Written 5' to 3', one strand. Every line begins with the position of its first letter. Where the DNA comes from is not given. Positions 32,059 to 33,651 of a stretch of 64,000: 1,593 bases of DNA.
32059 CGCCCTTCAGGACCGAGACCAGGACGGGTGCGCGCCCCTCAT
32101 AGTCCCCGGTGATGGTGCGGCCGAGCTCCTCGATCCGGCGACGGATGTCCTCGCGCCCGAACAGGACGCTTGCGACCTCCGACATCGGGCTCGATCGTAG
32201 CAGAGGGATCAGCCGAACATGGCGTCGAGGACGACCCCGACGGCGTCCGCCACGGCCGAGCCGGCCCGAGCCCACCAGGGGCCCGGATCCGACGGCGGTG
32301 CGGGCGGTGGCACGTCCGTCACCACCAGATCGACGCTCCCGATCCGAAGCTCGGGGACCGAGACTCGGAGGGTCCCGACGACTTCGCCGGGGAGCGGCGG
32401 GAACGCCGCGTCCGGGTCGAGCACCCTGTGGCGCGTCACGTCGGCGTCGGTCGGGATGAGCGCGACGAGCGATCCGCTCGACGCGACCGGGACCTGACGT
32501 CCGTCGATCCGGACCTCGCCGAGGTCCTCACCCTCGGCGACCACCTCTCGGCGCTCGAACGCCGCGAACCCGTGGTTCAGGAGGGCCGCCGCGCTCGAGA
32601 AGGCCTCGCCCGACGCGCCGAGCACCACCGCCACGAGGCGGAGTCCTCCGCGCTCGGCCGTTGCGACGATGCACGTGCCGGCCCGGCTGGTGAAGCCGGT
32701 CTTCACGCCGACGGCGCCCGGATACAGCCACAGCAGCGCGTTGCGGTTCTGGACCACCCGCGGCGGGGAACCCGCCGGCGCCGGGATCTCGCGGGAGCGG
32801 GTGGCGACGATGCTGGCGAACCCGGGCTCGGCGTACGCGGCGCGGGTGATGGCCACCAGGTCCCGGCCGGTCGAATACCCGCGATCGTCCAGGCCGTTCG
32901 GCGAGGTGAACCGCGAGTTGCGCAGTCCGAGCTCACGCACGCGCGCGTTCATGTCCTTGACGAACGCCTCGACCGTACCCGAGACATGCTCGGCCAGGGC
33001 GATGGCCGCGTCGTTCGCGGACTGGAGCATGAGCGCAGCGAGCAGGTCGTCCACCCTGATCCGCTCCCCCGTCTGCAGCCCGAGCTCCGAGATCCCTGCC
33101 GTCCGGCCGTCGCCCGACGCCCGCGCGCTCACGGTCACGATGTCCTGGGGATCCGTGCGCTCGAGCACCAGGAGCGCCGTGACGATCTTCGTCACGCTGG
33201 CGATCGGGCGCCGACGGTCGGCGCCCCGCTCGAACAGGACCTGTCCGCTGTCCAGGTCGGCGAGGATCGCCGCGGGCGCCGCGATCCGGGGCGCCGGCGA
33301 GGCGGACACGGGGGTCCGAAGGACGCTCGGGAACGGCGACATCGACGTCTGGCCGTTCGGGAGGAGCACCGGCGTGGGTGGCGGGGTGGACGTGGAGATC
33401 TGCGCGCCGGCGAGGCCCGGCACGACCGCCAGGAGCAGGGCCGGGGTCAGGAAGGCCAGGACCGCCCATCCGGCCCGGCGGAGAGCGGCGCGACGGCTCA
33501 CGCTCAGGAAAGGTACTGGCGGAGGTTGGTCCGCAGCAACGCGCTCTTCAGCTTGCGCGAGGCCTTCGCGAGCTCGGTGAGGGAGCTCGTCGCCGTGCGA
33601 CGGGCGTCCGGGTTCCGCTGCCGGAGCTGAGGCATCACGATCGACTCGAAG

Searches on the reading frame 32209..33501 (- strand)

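Call 49: search_protein_families(library=pfam, proteins=[window:32209-33501:-], max_evalue=0.001)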
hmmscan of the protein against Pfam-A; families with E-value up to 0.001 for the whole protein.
window:32209-33501:- (430 aa): 2 families
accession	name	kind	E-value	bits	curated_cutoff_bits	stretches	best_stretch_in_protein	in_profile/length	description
PF00768.25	Peptidase_S11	-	8e-61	206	27.6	1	69-297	6-238/239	D-alanyl-D-alanine carboxypeptidase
PF13354.11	Beta-lactamase2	-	5.2e-09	36.2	22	1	80-219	4-143/214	Beta-lactamase enzyme family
